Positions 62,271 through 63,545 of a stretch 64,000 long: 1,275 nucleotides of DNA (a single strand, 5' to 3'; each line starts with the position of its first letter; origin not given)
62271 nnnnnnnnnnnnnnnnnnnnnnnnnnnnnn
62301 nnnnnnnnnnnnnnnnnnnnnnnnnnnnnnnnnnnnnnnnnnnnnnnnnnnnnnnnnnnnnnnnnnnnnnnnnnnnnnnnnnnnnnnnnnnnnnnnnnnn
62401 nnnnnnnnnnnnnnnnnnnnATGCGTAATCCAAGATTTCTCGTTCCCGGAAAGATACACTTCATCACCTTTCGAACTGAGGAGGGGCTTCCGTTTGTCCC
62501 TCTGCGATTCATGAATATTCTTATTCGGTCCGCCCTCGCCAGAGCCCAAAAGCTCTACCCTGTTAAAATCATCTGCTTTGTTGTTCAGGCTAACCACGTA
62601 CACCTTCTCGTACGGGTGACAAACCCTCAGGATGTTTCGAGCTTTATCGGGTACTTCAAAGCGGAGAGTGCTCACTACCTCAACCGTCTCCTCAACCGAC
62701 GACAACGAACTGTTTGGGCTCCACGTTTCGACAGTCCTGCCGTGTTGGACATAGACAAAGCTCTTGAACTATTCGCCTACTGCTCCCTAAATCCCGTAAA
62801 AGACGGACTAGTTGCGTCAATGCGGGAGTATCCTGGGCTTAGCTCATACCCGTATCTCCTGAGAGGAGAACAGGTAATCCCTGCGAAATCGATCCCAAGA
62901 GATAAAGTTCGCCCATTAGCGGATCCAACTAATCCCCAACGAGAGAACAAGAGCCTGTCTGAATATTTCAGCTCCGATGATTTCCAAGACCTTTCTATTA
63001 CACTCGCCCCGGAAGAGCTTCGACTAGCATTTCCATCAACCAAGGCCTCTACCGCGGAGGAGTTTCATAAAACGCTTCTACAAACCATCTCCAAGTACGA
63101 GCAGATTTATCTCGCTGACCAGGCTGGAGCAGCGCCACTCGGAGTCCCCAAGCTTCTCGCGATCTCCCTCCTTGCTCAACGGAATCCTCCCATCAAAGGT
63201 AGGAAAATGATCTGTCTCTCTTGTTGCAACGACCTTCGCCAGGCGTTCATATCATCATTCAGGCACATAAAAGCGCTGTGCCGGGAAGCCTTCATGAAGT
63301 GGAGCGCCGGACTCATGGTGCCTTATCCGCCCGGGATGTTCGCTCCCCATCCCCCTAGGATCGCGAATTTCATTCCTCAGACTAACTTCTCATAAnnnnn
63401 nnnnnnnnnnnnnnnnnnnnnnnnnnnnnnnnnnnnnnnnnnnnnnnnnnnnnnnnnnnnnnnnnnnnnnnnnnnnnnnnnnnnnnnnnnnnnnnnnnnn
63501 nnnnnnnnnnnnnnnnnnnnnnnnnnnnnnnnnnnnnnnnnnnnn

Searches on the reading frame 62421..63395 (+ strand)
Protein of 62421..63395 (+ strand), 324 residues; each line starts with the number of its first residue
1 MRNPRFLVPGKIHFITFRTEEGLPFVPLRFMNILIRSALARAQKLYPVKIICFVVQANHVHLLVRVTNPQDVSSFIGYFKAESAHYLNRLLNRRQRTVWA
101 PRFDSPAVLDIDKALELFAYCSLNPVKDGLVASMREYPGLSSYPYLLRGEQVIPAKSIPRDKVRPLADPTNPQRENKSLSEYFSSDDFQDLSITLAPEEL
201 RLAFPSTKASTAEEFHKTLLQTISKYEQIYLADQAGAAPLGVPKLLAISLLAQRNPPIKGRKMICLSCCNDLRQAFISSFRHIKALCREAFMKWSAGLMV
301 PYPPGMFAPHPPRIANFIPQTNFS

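Call 51: search_protein_families(library=pfam, max_evalue=0.001, proteins=[window:62421-63395:+])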
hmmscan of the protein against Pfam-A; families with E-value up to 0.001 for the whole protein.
window:62421-63395:+ (324 aa): 1 family
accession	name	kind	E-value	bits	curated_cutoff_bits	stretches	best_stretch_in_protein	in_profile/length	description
PF01797.21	Y1_Tnp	-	8.7e-10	39.2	23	1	35-103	28-101/121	Transposase IS200 like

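Call 84: find_encoding_contigs(protein=window:62421-63395:+, flank=10000, max_places=1)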
Protein window:62421-63395:+ (324 aa): no gene with exactly this product is on record in the collection.
